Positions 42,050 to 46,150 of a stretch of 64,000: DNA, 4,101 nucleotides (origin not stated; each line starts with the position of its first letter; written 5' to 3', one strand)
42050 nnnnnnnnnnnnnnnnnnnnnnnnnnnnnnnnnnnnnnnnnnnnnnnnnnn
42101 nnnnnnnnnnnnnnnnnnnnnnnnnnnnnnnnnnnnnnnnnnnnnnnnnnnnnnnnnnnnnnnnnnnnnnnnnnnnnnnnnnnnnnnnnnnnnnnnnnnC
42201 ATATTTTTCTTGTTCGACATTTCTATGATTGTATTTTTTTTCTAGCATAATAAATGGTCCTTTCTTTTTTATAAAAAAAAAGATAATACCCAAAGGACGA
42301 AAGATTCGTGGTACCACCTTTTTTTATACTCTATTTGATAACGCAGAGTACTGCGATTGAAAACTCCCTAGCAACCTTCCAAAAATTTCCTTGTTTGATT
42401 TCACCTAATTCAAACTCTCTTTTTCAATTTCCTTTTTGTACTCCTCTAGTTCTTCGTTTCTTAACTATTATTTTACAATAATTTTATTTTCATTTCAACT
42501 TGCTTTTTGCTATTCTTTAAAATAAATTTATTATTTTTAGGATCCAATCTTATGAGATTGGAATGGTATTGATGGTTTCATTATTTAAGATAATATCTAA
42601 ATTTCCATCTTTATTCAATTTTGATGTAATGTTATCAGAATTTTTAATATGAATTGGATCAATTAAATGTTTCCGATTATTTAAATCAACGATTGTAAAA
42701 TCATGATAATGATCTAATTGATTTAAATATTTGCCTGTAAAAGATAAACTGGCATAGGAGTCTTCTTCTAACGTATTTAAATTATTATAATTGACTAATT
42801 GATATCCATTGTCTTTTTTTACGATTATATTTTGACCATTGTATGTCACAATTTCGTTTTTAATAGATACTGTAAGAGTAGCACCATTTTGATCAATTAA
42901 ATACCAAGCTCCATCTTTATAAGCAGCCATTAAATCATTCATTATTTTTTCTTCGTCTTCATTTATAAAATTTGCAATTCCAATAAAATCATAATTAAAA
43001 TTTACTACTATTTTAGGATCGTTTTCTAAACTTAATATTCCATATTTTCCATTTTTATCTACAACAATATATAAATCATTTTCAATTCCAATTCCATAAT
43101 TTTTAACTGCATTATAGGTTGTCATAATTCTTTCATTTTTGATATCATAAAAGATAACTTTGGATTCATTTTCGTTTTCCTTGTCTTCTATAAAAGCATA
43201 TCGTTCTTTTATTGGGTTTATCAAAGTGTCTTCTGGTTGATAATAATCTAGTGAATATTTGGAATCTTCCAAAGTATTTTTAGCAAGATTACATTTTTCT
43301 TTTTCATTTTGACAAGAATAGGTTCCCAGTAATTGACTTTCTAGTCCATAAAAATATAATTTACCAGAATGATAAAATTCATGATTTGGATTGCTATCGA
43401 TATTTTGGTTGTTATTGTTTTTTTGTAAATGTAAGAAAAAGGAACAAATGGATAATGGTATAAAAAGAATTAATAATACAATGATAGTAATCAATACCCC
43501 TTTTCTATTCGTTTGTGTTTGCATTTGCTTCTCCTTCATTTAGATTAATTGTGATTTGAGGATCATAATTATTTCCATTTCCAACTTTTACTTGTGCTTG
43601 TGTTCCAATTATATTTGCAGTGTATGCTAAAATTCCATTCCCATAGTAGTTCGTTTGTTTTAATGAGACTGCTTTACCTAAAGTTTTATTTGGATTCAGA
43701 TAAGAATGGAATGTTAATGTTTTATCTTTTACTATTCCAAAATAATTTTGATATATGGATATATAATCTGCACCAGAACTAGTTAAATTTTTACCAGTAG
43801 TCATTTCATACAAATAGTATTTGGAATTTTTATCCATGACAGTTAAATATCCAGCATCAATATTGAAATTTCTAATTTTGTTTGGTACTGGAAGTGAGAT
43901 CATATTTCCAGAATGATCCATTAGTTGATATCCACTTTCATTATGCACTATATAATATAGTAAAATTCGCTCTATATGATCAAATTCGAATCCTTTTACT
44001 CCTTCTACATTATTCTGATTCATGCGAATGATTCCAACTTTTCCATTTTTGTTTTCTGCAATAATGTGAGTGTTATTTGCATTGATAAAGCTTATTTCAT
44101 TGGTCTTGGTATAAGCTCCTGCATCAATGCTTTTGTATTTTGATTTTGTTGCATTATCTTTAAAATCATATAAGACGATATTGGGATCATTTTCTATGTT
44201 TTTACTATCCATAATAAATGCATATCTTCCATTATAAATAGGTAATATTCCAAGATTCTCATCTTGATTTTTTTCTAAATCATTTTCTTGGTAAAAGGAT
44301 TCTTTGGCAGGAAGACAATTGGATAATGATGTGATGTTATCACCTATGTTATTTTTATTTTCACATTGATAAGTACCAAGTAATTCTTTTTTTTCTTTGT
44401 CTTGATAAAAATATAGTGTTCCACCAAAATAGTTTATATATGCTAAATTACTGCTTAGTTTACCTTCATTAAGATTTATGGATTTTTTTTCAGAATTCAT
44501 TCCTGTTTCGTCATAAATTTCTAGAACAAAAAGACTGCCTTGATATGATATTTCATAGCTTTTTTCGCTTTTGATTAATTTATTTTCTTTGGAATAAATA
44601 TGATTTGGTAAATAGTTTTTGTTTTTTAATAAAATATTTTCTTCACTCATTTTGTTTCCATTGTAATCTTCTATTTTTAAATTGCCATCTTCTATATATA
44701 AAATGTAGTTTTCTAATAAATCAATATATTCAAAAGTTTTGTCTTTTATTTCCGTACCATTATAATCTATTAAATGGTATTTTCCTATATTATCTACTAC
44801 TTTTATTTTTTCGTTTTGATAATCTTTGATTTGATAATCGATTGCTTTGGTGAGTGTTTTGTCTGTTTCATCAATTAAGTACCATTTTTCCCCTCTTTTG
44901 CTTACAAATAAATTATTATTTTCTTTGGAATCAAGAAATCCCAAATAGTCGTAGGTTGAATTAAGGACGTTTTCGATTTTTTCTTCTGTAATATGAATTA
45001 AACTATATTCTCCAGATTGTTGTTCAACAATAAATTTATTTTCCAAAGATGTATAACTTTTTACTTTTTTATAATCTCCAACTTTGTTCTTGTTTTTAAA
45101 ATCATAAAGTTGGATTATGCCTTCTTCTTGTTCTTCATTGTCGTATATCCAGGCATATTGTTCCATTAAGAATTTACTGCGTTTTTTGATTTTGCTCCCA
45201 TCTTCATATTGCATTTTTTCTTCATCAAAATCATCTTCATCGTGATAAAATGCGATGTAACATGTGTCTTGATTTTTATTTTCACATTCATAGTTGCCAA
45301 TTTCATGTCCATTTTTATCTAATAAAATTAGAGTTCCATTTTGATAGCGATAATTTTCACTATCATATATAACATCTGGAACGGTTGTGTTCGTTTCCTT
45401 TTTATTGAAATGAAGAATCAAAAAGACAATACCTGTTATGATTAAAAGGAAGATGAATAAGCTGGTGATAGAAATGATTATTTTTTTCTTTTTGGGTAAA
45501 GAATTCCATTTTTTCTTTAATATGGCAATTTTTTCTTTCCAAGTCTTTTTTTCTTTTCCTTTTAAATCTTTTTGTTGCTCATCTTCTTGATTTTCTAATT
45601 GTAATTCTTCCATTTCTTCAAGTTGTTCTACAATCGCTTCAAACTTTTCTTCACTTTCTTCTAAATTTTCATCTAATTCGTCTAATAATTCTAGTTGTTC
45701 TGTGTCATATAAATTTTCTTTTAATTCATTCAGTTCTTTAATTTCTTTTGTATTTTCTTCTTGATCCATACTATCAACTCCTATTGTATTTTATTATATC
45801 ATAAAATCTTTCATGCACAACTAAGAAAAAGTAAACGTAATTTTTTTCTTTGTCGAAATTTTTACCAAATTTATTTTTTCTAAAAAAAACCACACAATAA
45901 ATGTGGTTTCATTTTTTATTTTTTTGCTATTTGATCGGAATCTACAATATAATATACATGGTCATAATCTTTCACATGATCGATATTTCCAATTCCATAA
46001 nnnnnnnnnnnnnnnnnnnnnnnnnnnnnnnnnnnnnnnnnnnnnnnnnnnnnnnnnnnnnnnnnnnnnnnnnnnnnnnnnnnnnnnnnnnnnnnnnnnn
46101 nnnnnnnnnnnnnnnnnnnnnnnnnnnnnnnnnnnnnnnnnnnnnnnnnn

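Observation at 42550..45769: Coupled pair of membrane proteins with WG-like repeats; the larger has an acidic cytoplasmic coiled coil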

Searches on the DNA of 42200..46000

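Call 77: search_rna_families(source=window, start=42200, end=46000, threshold=gathering)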
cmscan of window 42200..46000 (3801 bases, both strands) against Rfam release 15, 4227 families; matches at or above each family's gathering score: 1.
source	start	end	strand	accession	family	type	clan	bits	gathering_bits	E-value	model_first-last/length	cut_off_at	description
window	42290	42463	-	RF00230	T-box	Cis-reg; leader;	-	93.8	93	1.8e-20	1-219/219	no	T-box leader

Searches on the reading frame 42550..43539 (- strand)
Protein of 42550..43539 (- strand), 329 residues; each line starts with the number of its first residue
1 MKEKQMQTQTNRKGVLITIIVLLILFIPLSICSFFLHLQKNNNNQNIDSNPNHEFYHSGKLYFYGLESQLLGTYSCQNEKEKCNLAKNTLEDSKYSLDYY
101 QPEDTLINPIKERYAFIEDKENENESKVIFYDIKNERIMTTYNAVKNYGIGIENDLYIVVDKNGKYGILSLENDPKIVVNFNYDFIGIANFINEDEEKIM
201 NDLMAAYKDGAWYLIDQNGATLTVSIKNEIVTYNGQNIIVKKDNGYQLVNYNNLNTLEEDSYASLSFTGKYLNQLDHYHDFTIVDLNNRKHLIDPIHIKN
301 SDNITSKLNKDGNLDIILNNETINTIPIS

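Call 3: search_protein_families(library=pfam, proteins=[window:42550-43539:-], max_evalue=1)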
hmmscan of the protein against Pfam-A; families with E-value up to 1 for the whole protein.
window:42550-43539:- (329 aa): 3 families
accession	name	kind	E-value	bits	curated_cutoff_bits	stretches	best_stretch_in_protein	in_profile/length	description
PF08977.15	BOFC_N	-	0.0046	17.3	25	1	200-221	26-45/51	Bypass of Forespore C, N terminal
PF18452.7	Ig_6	-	0.15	12.3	25.5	1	34-91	48-109/128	Immunoglobulin domain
PF03325.18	Herpes_PAP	-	0.23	11.5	25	1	119-150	85-113/166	Herpesvirus polymerase accessory protein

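Call 4: search_protein_families(library=ncbifam, proteins=[window:42550-43539:-], max_evalue=1)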
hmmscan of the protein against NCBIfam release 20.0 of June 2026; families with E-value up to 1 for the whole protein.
window:42550-43539:- (329 aa): 4 families
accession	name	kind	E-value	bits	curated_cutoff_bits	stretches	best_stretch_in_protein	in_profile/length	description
NF047502.1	LIC_13346_fam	equivalog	0.005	16.4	200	1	90-150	222-271/279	LIC_13346 family putative lipoprotein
NF033598.2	elast_bind_EbpS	equivalog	0.043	12.7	300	1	4-50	293-339/498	elastin-binding protein EbpS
NF038218.1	IcmG_DotF_IVB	equivalog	0.051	13.2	200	0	211-233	217-238/266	type IVB secretion system protein IcmG/DotF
TIGR01644.1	phage_P2_V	subfamily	0.2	11.2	46.75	1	201-245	89-133/192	phage baseplate assembly protein V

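Call 8: find_homologous_proteins(query=window:42550-43539:-)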
Query window:42550-43539:- (329 aa): 40 proteins with E <= 0.001 among 2016 candidates.
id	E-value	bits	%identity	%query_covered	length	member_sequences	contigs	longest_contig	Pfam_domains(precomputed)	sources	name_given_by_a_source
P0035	4.5e-208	708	100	98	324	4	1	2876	-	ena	-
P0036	2.7e-150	518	73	98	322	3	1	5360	-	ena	-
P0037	2.1e-109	384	56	98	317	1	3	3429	-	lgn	-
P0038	7.2e-107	375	55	98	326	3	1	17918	-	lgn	-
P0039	2.2e-106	374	54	98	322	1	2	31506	-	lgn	-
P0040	4.0e-106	373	54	98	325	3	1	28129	-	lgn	-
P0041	9.6e-102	358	51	98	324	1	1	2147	-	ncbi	-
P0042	1.7e-101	358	53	98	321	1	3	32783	-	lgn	-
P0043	1.7e-100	354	50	98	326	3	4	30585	-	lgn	-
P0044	5.3e-100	353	51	98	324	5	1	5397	-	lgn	-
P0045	8.3e-100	352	55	98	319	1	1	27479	-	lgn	-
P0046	1.5e-99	351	53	98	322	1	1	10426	-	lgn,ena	-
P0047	2.9e-97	344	52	98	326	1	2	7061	-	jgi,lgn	jgi:hypothetical protein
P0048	4.7e-96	340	51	98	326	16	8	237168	-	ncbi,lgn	-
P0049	2.3e-95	337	48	99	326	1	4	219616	-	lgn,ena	-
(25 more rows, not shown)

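Call 22: search_protein_families(library=pfam, alignment_id=A2, max_evalue=1)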
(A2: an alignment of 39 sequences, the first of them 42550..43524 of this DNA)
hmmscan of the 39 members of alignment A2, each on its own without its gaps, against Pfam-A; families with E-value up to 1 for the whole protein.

A. member 1, window:42550-43524:- (324 aa): 3 families
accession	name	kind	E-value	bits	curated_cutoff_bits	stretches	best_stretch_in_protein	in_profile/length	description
PF08977.15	BOFC_N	-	0.0044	17.4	25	1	195-216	26-45/51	Bypass of Forespore C, N terminal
PF18452.7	Ig_6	-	0.15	12.4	25.5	1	29-86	48-109/128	Immunoglobulin domain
PF03325.18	Herpes_PAP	-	0.22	11.5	25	1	114-145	85-113/166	Herpesvirus polymerase accessory protein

B. families by the number of members that match (of 39 scanned): 23 families
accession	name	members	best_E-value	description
PF07569.16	Hira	3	0.018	TUP1-like enhancer of split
PF12262.14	Lipase_bact_N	2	0.009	Bacterial virulence factor lipase N-terminal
PF00284.25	Cytochrom_B559a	2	0.037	Lumenal portion of Cytochrome b559, alpha (gene psbE) subunit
PF10324.15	7TM_GPCR_Srw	2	0.057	Serpentine type 7TM GPCR chemoreceptor Srw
PF08309.17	LVIVD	2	0.071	LVIVD repeat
PF18452.7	Ig_6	2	0.13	Immunoglobulin domain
PF14903.11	WG_beta_rep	2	0.19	WG containing repeat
PF08977.15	BOFC_N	1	0.0044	Bypass of Forespore C, N terminal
PF24817.1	WD40_WDHD1_1st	1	0.02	WDHD1 first WD40 domain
PF12866.13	DUF3823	1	0.021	Protein of unknown function (DUF3823) N-terminal domain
PF14358.11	DUF4405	1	0.022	Domain of unknown function (DUF4405)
PF04787.17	Pox_H7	1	0.026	Late protein H7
PF18275.7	His_Me_b4a2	1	0.052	His-Me finger endonuclease beta4-alpha2 domain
PF08204.17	V-set_CD47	1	0.082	CD47 immunoglobulin-like domain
PF15277.12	Sec3-PIP2_bind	1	0.091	Exocyst complex component SEC3 N-terminal PIP2 binding PH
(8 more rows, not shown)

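Call 25: predict_structure(alignment_id=A2)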
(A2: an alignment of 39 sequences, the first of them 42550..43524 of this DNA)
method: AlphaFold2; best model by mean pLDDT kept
length: 324 residues; sequences in the alignment: 39
mean_pLDDT: 90.8   pTM: 0.79
mean pLDDT of the five models: 90.8, 90.7, 89.8, 89.7, 88.9
residues with pLDDT >= 90: 242; 70-90: 64; 50-70: 11; < 50: 7
segments of 3 or more residues with pLDDT < 50: 1-3, 38-41
pLDDT, mean of each block of 10 residues (from residue 1): 62 92 89 59 76 94 92 91 88 89 94 90 95 97 93 97 95 97 92 93 97 96 95 95 97 92 94 95 91 95 92 96 84
secondary structure, 60 per line:
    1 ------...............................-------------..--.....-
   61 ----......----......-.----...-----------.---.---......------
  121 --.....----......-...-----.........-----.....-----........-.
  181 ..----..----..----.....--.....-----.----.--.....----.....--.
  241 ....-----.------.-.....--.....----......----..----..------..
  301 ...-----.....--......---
elements in order: H7-37 E55-59 E65-70 E78-80 E109-114 E123-127 E132-137 E139-141 E151-155 E161-165 E171-178 E180-182 E199-203 E206-210 E224-228 E233-237 E240-244 E259-263 E266-270 E275-280 E299-303 E309-313 E316-321

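Call 46: search_protein_representatives(alignment_id=A2)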
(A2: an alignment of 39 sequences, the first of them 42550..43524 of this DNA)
Query: 39 sequences, 324 profile positions. Proteins with E-value up to 0.001 (for the whole library): 776; up to 1e-10: 432; up to 1e-30: 283. The best 150 are listed.
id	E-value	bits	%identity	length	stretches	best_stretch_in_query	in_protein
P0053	1.0e-132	458.5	-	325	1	1-323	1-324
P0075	1.5e-109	382.4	-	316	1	3-323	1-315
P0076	2.9e-99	348.6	-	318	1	2-324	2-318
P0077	4.2e-99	348.1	-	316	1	3-324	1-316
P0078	6.3e-99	347.5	-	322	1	3-321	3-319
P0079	2.3e-96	339.1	-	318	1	2-321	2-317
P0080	1.2e-93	330.2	-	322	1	2-322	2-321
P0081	1.1e-92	327.0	-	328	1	2-323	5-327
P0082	4.2e-92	325.1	-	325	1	2-320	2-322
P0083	3.3e-91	322.1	-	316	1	3-323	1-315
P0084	1.2e-89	317.0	-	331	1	3-322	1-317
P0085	5.1e-89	314.9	-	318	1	2-322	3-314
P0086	1.3e-87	310.3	-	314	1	3-324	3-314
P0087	4.1e-87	308.7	-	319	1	3-323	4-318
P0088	3.6e-86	305.6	-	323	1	2-318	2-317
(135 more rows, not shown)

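Call 47: search_solved_structures(query=A2, max_evalue=10, show_alignments=2)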
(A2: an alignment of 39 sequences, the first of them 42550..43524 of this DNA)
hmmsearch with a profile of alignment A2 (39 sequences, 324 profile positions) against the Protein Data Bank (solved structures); distinct sequences matched with E-value up to 10: 1.
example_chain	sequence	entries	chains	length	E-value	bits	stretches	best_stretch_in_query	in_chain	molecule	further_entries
9hmf_O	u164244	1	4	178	0.1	14.9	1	2-49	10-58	Flagellar protein FliL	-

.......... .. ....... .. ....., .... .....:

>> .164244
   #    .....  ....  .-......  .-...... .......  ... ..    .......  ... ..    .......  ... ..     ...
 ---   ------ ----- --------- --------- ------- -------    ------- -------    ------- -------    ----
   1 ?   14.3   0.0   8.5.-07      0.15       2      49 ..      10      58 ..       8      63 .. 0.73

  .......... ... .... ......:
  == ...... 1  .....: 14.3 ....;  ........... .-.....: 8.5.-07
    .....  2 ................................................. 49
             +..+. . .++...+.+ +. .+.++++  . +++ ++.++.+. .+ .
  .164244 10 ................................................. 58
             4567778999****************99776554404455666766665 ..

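Call 59: find_related_loci(query=A2, collection=viral_contigs, flank=5000)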
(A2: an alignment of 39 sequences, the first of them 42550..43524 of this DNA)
Query A2 (324 aa) in viral_contigs; peptide patterns used: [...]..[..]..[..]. (x = any residue, [..] = any of these).
48 stretches matched a pattern, but none encodes a relative of the query by tblastn (E <= 1e-3).

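Call 64: fold_search(model_id=the predicted structure, library=pdb)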
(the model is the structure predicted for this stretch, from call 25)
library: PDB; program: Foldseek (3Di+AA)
matches with E <= 10: 1774; with E <= 0.001: 710
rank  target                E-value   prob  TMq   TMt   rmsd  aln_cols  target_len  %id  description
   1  5yzg_s                6.9e-07  1.00  0.31  0.28  35.9       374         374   13  The Cryo-EM Structure of Human Catalytic Step I Spliceosome (C complex) at 4.1 angstrom resolution (released 2018-08-08)
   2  4lg8                  8.1e-07  1.00  0.31  0.32  10.6       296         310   12  Crystal structure of PRPF19 WD40 repeats (released 2013-08-07)
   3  7sse_A                8.5e-07  1.00  0.23  0.24  13.9       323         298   11  Crystal structure of the WDR domain of human DCAF1 in complex with CYCA-117-70 (released 2021-12-15)
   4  9nso_B                8.9e-07  1.00  0.23  0.24  13.8       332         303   11  Crystal structure of the ternary complex of DCAF1 and WDR5 with PROTAC, OICR-41060 (released 2026-03-25)
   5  4pxw_B                9.4e-07  1.00  0.23  0.25  13.2       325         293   12  Crystal structure of human DCAF1 WD40 repeats (Q1250L) (released 2014-04-16)
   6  8f8e_B                1.1e-06  1.00  0.23  0.24  14.2       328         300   11  Crystal structure of the WDR domain of human DCAF1 in complex with OICR-8268 compound (released 2023-03-01)
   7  5aja_A                1.5e-06  1.00  0.23  0.24  12.5       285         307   12  Crystal structure of mandrill SAMHD1 (amino acid residues 1-114) bound to Vpx isolated from mandrill and human DCAF1 ( (released 2015-04-22)
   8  9dlw_B                1.5e-06  1.00  0.23  0.23  13.2       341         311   11  Crystal structure of the ternary complex of DCAF1 and WDR5 with PROTAC, OICR-41114 (released 2024-11-06)
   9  8f8e_A                1.6e-06  1.00  0.22  0.24  12.6       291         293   12  Crystal structure of the WDR domain of human DCAF1 in complex with OICR-8268 compound (released 2023-03-01)
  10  8og6                  1.6e-06  1.00  0.24  0.24  14.2       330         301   11  Crystal structure of human DCAF1 WD40 repeats (Q1250L) in complex with compound 1 (released 2023-06-14)
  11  9b9t_B                1.7e-06  1.00  0.25  0.26  13.2       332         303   11  Crystal structure of the ternary complex of DCAF1 and WDR5 with PROTAC, OICR-40407 (released 2024-11-06)
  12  7ufv_B                1.9e-06  1.00  0.22  0.24  12.2       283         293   12  Crystal structure of the WDR domain of human DCAF1 in complex with OICR-6766 (released 2022-05-04)
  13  9b9w_B                2.3e-06  1.00  0.25  0.27  12.6       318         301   11  Crystal structure of the ternary complex of DCAF1 and WDR5 with PROTAC, OICR-40792 (released 2024-11-06)
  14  4pxw_A                2.5e-06  1.00  0.24  0.25  13.1       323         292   11  Crystal structure of human DCAF1 WD40 repeats (Q1250L) (released 2014-04-16)
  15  5m8c_B                2.9e-06  1.00  0.32  0.31  11.2       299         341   14  Spliceosome component (released 2018-02-28)
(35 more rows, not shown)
